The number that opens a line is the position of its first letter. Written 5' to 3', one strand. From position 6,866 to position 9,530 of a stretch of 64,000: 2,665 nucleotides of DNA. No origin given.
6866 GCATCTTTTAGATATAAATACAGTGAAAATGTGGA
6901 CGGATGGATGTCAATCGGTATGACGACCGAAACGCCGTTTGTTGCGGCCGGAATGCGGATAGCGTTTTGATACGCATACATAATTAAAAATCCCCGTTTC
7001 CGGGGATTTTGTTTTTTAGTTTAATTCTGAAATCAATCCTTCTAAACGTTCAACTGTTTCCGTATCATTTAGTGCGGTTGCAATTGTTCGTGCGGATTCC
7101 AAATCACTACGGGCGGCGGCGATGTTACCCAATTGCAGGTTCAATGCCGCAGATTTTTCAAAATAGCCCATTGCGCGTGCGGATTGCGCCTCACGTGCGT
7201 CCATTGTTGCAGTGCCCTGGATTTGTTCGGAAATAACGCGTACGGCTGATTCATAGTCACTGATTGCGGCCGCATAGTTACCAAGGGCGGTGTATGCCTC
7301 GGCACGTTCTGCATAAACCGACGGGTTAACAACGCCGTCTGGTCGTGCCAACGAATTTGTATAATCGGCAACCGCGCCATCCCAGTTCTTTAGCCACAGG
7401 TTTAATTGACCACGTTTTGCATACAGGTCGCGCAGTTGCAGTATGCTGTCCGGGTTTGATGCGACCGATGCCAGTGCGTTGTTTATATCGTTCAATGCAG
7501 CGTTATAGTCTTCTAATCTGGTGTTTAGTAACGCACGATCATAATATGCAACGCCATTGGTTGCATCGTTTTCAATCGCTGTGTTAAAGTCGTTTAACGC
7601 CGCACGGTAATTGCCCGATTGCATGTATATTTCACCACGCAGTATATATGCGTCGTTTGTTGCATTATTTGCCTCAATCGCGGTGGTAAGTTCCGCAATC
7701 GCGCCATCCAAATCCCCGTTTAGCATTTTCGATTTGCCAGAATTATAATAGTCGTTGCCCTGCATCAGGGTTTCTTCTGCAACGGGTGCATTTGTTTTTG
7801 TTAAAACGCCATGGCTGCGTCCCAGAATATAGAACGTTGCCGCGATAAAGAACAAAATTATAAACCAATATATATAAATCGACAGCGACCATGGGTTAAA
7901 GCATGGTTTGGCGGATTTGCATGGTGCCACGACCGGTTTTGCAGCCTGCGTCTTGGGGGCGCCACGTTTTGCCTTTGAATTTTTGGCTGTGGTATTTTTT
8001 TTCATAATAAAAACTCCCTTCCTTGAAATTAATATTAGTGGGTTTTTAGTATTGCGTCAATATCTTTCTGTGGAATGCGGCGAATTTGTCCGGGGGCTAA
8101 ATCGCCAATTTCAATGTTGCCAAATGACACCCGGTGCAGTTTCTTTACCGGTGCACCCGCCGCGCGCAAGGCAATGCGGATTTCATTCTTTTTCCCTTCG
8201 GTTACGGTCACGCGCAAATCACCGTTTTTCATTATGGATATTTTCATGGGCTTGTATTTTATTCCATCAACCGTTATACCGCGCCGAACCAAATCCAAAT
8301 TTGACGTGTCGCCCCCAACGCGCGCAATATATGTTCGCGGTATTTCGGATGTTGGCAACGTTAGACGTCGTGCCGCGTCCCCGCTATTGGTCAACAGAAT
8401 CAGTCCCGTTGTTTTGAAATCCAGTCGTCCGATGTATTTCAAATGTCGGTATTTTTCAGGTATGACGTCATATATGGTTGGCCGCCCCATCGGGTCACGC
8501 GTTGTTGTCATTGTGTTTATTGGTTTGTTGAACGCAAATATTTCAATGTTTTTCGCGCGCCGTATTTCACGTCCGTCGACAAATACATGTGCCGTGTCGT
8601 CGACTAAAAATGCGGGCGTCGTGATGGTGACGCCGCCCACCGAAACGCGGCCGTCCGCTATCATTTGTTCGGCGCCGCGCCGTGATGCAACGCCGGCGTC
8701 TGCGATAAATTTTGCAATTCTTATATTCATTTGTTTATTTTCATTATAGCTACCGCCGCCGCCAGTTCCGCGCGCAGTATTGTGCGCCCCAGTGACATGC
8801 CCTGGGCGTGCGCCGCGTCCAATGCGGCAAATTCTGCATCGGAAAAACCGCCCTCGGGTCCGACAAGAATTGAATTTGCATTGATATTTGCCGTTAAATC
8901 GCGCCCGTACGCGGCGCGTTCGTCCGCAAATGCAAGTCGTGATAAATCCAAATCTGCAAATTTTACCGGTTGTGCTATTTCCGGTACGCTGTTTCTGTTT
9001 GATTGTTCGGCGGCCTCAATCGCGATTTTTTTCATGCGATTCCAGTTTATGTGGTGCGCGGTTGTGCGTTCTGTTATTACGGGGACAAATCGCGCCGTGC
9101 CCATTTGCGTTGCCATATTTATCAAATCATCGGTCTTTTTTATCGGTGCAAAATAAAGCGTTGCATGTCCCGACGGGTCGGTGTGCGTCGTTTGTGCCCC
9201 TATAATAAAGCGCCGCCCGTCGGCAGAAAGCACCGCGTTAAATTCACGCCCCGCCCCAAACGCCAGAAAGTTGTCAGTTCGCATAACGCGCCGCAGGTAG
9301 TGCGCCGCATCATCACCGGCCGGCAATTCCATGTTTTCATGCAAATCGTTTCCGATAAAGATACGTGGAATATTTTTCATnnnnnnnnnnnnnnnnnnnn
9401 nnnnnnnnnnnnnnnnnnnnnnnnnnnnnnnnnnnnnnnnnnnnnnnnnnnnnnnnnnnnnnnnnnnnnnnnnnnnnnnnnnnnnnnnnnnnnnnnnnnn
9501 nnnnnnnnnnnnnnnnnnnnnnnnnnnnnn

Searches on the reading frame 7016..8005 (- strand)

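Call 4: search_protein_families(library=pfam, proteins=[window:7016-8005:-], max_evalue=0.01)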
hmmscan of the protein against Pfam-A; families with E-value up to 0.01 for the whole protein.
window:7016-8005:- (329 aa): 18 families
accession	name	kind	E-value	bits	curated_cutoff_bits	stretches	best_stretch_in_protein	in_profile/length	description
PF07719.23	TPR_2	-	3.9e-18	64.4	27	2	118-148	2-32/34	Tetratricopeptide repeat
PF00515.34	TPR_1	-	1e-17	63.6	27.8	2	118-149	2-33/34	Tetratricopeptide repeat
PF13371.12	TPR_9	-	2.6e-15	56.6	35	2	122-150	34-62/73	Tetratricopeptide repeat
PF13181.12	TPR_8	-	6.2e-15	54.5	25.7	2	118-149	2-33/34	Tetratricopeptide repeat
PF13432.12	TPR_16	-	9e-12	45.7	32.7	3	90-149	4-63/65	Tetratricopeptide repeat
PF14559.12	TPR_19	-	2.7e-10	40.9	25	1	95-149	3-57/68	Tetratricopeptide repeat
PF13424.12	TPR_12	-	1.1e-08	35.6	30.1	0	233-275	8-49/77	Tetratricopeptide repeat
PF13414.12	TPR_11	-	1.2e-08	35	26.8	2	124-160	1-37/42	TPR repeat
PF13428.12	TPR_14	-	8.8e-08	32.5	23.5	0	229-256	2-29/44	Tetratricopeptide repeat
PF10516.15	SHNi-TPR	-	6.3e-06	26.1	21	0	120-145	4-29/38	SHNi-TPR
PF25060.1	ARM_TT21_2nd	-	3.3e-05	23.9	27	1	86-131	225-270/270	Tetratricopeptide repeat protein 21 second ARM domain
PF03704.23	BTAD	-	0.00024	21.9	22.1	0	196-265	66-133/146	Bacterial transcriptional activator domain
PF25575.1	TPR_BSK1_C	-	0.00048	20.5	42.2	0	197-260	47-109/118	Serine/threonine-protein kinase BSK1-like, TPR repeats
PF13174.12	TPR_6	-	0.0017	19.3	26.3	0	235-255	7-27/33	Tetratricopeptide repeat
PF10602.15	RPN7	-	0.002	18.3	29.6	0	230-270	31-71/174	26S proteasome subunit RPN7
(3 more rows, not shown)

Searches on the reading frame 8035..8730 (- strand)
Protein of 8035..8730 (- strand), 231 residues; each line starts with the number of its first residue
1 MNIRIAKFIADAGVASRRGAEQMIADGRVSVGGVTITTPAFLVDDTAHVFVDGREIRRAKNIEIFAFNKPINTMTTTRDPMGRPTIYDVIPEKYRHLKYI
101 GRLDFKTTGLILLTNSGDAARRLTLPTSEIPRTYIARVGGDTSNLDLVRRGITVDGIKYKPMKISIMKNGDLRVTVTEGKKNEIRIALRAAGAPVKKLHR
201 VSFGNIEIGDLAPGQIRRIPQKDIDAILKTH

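Call 4: search_protein_families(library=pfam, proteins=[window:8035-8730:-], max_evalue=0.01)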
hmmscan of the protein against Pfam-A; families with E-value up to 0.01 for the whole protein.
window:8035-8730:- (231 aa): 2 families
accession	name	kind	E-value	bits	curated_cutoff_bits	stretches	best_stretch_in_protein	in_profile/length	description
PF00849.27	PseudoU_synth_2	-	7.9e-15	55.8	26.8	1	65-189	3-151/152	RNA pseudouridylate synthase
PF01479.30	S4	-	1.3e-10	41.3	22.8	1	4-44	2-43/48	S4 domain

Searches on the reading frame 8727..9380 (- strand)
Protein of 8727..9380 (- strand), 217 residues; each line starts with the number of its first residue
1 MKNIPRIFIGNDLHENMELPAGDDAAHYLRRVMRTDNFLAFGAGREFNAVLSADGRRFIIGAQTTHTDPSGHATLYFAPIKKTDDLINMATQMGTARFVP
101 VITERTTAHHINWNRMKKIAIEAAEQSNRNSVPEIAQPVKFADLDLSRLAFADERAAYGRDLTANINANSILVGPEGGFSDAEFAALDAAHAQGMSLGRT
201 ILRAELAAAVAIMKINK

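Call 4: search_protein_families(library=pfam, proteins=[window:8727-9380:-], max_evalue=0.01)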
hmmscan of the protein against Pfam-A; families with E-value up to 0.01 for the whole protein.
window:8727-9380:- (217 aa): 1 family
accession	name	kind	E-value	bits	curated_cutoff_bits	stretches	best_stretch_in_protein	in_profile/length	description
PF04452.19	Methyltrans_RNA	-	5.2e-32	111.1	23.9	1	72-214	6-163/165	RNA methyltransferase domain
